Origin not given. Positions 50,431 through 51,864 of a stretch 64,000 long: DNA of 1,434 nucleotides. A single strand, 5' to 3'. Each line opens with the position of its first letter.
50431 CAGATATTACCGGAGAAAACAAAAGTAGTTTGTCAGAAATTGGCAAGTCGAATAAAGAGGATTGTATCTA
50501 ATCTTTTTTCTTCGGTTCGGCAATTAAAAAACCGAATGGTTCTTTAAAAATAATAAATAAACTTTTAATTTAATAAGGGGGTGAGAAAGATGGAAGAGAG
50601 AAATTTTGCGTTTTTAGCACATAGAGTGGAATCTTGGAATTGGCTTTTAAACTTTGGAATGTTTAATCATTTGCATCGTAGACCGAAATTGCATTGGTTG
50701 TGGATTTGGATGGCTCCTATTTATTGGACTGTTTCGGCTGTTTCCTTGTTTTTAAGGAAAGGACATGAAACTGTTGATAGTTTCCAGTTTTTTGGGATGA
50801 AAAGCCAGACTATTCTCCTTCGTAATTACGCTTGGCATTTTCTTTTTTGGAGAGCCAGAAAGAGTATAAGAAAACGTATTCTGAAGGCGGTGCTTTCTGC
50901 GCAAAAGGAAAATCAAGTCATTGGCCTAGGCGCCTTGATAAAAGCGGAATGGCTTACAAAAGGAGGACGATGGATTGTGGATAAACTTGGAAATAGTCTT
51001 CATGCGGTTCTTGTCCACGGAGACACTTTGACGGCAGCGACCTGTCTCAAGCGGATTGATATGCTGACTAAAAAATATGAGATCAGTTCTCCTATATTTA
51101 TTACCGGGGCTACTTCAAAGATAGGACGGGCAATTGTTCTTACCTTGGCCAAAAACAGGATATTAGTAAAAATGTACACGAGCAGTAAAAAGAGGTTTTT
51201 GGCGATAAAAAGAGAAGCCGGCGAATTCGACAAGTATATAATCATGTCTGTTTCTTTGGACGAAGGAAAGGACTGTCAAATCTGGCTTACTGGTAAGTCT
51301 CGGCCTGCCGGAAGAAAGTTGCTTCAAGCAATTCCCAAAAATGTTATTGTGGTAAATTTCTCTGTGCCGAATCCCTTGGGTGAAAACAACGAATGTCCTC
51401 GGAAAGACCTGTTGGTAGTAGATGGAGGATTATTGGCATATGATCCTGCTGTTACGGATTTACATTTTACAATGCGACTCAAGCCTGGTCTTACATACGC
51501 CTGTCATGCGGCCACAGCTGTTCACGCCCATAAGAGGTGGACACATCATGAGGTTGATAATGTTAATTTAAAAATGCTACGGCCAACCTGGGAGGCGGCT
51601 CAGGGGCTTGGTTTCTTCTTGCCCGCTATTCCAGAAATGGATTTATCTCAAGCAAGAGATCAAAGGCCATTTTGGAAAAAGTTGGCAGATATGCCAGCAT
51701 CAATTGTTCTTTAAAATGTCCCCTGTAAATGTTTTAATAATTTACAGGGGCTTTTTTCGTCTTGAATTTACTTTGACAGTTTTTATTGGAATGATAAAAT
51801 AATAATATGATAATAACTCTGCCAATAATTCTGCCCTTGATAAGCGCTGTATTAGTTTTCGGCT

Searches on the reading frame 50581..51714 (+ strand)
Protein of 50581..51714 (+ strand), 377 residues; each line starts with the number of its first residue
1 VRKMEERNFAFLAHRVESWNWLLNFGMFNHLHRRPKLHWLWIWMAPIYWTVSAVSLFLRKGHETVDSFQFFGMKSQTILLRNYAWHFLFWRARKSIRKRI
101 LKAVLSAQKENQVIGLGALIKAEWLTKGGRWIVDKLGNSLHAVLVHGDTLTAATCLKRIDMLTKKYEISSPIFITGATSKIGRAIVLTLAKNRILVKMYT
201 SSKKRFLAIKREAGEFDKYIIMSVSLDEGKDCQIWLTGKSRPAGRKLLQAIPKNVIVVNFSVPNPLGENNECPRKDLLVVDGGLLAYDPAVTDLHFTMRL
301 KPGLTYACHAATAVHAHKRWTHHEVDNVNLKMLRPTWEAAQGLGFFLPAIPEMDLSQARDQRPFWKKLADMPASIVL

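Call 7: search_protein_families(library=pfam, proteins=[window:50581-51714:+], max_evalue=1)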
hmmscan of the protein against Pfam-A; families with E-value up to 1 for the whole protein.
window:50581-51714:+ (377 aa): 3 families
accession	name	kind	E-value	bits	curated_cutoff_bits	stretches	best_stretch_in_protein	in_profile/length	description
PF12076.13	CER1-like_C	-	1.5e-15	57.8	28.3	1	172-345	1-162/164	CER1-like, C-terminal domain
PF00106.31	adh_short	-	0.0075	16.2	26.6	1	172-223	3-55/195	short chain dehydrogenase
PF23574.1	zf-C2H2_ZNF142_18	-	0.21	12.1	27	0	48-60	10-22/35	Zinc finger protein 142 C2H2 domain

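Call 39: find_encoding_contigs(protein=window:50590-51714:+, flank=6000, max_places=8)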
Protein window:50590-51714:+ (374 aa): 2 contigs read that carry it; 2 places shown.
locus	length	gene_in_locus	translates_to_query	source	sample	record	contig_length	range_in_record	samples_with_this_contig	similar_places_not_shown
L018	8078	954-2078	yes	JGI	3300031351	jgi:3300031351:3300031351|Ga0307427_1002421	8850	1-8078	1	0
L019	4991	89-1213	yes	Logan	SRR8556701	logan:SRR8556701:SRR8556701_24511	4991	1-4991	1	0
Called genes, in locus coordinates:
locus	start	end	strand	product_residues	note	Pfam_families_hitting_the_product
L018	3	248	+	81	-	?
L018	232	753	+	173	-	-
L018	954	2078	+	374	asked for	PF12076:CER1-like_C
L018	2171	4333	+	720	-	PF16927:HisKA_7TM, PF13185:GAF_2, PF13492:GAF_3 (weak), PF00512:HisKA, PF02518:HATPase_c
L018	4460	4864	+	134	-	PF00072:Response_reg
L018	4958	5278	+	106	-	-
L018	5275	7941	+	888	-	-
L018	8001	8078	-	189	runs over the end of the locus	PF00691:OmpA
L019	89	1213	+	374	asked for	PF12076:CER1-like_C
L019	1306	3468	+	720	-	PF16927:HisKA_7TM, PF13185:GAF_2, PF13492:GAF_3 (weak), PF00512:HisKA, PF02518:HATPase_c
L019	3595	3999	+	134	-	PF00072:Response_reg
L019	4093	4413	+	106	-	-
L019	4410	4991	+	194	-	?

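Call 59: find_related_loci(query=window:50590-51711:+, collection=genome_contigs, flank=8000)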
Query window:50590-51711:+ (374 aa) in genome_contigs; peptide patterns used: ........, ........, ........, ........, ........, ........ (x = any residue, [..] = any of these).
15 stretches matched a pattern, but none encodes a relative of the query by tblastn (E <= 1e-3).

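Call 61: list_cluster_members(proteins=[window:50590-51711:+, window:51807-53966:+, window:46973-47731:+, P0001, P0029, window:48641-48742:+])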
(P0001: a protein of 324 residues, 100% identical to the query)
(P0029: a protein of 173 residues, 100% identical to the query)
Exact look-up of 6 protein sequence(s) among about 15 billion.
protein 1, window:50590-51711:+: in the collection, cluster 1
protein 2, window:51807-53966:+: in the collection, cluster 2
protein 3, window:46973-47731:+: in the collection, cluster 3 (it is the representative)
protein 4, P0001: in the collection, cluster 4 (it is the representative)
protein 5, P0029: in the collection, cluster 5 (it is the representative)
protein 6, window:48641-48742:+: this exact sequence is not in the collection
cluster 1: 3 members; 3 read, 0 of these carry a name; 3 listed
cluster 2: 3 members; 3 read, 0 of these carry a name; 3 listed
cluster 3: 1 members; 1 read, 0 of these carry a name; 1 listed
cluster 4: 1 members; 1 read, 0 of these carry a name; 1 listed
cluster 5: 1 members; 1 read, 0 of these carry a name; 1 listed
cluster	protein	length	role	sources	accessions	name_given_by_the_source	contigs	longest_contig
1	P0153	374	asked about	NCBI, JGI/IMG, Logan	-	-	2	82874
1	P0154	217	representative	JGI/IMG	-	-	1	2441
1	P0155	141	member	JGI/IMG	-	-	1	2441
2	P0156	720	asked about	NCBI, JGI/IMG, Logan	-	-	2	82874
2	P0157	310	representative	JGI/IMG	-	-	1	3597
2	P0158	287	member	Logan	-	-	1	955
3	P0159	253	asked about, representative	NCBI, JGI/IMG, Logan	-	-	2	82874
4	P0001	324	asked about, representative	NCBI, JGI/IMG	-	-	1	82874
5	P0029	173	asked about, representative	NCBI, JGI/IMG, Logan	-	-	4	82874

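Call 81: find_related_loci(query=window:50590-51711:+, collection=metagenome_contigs, flank=5000)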
Query window:50590-51711:+ (374 aa) in metagenome_contigs; peptide patterns used: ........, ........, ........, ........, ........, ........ (x = any residue, [..] = any of these).
45 stretches matched a pattern, but none encodes a relative of the query by tblastn (E <= 1e-3).

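Call 105: search_protein_families(library=ncbifam, proteins=[window:50590-51714:+], max_evalue=0.01)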
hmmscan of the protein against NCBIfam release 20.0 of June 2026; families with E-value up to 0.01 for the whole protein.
window:50590-51714:+ (374 aa): 4 families
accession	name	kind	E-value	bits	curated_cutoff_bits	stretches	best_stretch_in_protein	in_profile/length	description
NF053554.1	prodigi_MAP_PigE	equivalog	0.0026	16.2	850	1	90-313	79-302/837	prodigiosin MAP biosynthesis aminotransferase PigE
NF005672.0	PRK07454.1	equivalog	0.0044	16.2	234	1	166-217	6-57/241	SDR family oxidoreductase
NF006597.0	PRK09134.1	equivalog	0.0092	15.3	281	0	161-194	7-40/261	SDR family oxidoreductase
NF047420.2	EF_P_mod_YmfI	equivalog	0.0097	15.7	238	0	169-227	2-62/236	elongation factor P 5-aminopentanone reductase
